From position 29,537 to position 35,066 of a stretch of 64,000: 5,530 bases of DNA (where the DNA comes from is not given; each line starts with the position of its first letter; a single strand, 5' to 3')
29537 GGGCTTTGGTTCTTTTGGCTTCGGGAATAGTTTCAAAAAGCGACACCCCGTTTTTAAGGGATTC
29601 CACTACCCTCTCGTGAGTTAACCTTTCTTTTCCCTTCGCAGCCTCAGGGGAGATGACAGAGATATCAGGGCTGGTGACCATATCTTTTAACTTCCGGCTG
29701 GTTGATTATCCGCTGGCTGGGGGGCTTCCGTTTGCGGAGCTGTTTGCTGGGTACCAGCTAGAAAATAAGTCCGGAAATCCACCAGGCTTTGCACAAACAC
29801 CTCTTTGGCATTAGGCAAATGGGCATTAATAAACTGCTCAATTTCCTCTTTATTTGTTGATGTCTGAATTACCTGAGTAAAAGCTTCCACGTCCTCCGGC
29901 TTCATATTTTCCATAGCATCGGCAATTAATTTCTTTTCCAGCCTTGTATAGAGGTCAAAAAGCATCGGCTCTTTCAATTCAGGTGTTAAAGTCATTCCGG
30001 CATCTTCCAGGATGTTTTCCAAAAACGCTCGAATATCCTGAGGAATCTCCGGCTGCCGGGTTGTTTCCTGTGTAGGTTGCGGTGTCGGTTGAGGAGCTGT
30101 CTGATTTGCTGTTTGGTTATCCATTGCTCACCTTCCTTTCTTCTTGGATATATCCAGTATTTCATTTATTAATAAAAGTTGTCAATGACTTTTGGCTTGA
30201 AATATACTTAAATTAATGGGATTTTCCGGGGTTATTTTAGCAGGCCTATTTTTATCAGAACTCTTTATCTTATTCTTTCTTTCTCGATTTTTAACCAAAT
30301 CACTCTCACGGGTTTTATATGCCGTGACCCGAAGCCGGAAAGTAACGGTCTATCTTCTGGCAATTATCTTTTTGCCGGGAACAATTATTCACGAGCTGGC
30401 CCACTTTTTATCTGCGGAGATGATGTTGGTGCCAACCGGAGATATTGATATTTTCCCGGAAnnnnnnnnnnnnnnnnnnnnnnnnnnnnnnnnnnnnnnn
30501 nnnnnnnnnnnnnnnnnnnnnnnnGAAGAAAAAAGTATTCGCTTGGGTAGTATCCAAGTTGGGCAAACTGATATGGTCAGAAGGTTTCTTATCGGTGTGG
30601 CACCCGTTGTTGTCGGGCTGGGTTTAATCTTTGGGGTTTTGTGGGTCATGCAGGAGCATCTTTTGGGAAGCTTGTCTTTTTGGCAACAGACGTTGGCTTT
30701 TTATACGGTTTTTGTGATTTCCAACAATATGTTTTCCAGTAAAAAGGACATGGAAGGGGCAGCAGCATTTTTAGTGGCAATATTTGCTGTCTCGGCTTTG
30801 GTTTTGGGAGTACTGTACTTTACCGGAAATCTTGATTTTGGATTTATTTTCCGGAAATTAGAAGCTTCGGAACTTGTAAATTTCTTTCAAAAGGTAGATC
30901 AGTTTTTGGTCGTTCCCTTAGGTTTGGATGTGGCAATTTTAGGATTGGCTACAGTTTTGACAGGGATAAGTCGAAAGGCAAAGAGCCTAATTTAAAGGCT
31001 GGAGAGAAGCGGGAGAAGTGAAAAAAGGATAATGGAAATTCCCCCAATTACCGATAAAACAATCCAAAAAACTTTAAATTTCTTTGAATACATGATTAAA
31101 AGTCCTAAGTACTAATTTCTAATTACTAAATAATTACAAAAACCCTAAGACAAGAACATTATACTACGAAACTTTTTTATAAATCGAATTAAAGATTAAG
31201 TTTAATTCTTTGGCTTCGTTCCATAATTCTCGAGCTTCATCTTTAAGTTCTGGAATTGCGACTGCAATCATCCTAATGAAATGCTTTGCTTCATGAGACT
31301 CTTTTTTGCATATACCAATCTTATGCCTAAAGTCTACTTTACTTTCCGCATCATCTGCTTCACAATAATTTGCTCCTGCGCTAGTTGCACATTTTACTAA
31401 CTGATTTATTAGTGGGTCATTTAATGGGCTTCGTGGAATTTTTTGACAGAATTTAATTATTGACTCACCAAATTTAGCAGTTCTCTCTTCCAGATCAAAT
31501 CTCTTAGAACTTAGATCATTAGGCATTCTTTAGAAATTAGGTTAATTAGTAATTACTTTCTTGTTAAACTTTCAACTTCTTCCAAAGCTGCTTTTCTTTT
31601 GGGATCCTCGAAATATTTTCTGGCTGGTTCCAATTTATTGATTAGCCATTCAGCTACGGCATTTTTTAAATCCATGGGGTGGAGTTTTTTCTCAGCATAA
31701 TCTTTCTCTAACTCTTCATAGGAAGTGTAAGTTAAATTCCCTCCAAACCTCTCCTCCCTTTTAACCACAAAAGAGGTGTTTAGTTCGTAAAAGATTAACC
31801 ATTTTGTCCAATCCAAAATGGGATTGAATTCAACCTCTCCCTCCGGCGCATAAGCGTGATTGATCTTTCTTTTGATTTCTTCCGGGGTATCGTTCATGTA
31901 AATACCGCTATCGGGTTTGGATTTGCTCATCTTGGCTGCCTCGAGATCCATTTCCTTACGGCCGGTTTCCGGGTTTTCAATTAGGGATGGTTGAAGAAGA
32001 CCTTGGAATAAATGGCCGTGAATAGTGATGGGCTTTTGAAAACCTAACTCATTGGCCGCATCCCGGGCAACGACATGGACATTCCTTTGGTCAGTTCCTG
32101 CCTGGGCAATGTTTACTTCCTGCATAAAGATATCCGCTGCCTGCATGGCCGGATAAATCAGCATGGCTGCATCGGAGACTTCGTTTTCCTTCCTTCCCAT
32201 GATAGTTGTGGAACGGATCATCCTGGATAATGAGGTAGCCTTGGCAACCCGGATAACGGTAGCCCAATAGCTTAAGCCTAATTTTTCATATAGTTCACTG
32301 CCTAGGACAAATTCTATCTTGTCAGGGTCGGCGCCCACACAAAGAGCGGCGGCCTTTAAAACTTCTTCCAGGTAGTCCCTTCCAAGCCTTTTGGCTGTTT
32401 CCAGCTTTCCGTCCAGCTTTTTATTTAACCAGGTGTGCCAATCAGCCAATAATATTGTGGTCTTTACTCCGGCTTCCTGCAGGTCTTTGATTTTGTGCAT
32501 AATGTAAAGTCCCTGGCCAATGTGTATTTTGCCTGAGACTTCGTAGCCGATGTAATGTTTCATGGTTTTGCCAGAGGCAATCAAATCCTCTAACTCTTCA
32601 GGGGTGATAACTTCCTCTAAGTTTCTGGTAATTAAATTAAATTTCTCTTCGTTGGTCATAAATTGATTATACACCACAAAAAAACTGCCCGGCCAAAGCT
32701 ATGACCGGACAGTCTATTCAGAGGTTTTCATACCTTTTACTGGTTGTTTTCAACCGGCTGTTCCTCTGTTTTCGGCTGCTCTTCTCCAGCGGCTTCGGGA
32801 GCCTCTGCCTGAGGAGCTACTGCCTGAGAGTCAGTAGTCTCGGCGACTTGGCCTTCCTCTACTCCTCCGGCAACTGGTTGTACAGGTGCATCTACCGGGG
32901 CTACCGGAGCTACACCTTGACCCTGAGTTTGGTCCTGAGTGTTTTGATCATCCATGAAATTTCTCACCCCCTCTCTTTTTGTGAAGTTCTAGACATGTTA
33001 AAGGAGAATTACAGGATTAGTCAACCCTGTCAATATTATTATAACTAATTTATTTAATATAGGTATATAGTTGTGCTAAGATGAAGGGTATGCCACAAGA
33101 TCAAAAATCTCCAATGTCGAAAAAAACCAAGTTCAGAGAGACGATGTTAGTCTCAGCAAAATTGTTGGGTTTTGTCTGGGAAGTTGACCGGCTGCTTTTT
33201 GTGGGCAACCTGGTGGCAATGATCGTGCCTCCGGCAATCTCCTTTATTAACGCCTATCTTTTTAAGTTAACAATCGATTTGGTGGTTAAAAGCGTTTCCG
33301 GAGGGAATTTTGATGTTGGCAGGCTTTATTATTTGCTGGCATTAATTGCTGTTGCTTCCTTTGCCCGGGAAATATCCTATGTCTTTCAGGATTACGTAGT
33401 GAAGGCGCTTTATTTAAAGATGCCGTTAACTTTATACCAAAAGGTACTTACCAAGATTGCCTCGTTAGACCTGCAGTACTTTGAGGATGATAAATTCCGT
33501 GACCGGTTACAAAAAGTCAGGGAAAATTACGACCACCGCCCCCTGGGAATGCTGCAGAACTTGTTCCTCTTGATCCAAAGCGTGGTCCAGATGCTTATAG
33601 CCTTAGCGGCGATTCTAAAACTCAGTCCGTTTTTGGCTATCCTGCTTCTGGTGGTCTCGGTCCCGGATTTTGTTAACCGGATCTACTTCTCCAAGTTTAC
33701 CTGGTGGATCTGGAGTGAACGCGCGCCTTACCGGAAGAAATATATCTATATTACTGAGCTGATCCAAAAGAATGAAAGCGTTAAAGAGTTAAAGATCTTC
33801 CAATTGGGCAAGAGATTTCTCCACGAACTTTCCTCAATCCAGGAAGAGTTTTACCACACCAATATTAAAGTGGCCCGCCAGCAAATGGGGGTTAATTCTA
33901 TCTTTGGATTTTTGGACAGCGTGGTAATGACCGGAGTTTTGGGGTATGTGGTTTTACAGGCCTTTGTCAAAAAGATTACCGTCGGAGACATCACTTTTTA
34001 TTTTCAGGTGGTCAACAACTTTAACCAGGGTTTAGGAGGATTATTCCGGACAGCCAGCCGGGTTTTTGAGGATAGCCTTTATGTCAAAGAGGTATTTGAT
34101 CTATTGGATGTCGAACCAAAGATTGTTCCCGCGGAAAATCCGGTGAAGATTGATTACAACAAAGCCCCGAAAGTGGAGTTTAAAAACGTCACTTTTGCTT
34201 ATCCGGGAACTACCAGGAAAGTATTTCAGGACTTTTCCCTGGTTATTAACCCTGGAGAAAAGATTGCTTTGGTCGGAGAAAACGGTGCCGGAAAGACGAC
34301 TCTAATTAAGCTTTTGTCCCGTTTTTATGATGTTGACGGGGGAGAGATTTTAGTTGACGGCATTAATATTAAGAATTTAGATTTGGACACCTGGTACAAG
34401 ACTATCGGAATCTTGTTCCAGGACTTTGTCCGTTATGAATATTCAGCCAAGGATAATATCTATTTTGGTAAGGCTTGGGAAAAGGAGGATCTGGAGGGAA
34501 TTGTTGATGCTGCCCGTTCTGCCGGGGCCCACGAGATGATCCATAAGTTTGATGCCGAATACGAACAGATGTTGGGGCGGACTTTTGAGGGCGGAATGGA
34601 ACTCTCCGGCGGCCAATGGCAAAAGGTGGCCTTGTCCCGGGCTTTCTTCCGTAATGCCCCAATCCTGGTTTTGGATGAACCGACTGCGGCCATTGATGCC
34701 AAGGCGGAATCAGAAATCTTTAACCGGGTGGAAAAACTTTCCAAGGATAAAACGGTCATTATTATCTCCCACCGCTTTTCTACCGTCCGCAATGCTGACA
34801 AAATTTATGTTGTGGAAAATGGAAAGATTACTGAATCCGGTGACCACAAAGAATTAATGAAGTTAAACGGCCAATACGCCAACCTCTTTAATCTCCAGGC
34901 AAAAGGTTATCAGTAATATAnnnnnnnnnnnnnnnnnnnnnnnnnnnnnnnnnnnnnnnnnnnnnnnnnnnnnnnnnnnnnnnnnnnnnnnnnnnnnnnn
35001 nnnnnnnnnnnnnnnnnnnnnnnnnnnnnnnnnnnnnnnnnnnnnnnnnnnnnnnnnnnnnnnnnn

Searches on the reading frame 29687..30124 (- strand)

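Call 67: search_protein_families(library=pfam, proteins=[window:29687-30124:-], max_evalue=0.0001)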
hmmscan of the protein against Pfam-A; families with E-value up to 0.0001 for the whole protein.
window:29687-30124:- (145 aa): 1 family
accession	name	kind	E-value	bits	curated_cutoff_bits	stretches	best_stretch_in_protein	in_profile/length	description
PF18908.5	DUF5663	-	2.1e-07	31.9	23.7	1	38-118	1-81/84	Protein of unknown function (DUF5663)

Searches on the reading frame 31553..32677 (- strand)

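Call 67: search_protein_families(library=pfam, proteins=[window:31553-32677:-], max_evalue=0.0001)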
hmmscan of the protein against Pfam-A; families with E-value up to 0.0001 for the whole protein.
window:31553-32677:- (374 aa): 1 family
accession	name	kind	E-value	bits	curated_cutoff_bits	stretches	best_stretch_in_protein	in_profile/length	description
PF00579.31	tRNA-synt_1b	-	2e-44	152.5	21.1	1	37-348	4-290/292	tRNA synthetases class I (W and Y)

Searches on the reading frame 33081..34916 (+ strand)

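Call 67: search_protein_families(library=pfam, proteins=[window:33081-34916:+], max_evalue=0.0001)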
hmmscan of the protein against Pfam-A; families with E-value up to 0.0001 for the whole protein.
window:33081-34916:+ (611 aa): 5 families
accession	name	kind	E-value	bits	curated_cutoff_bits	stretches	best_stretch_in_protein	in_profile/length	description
PF00005.33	ABC_tran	-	4.6e-31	108.7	25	1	383-536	2-137/137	ABC transporter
PF02463.25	SMC_N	-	1.1e-10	41.8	40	1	486-580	135-213/220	RecF/RecN/SMC N terminal domain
PF00664.28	ABC_membrane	-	3.7e-10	40.4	28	1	45-309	6-265/274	ABC transporter transmembrane region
PF13304.12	AAA_21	-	1.2e-08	35.8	27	0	396-419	3-26/304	AAA domain, putative AbiEii toxin, Type IV TA system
PF13175.12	AAA_15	-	3.2e-05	24.2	32.1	1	382-495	14-92/374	AAA ATPase domain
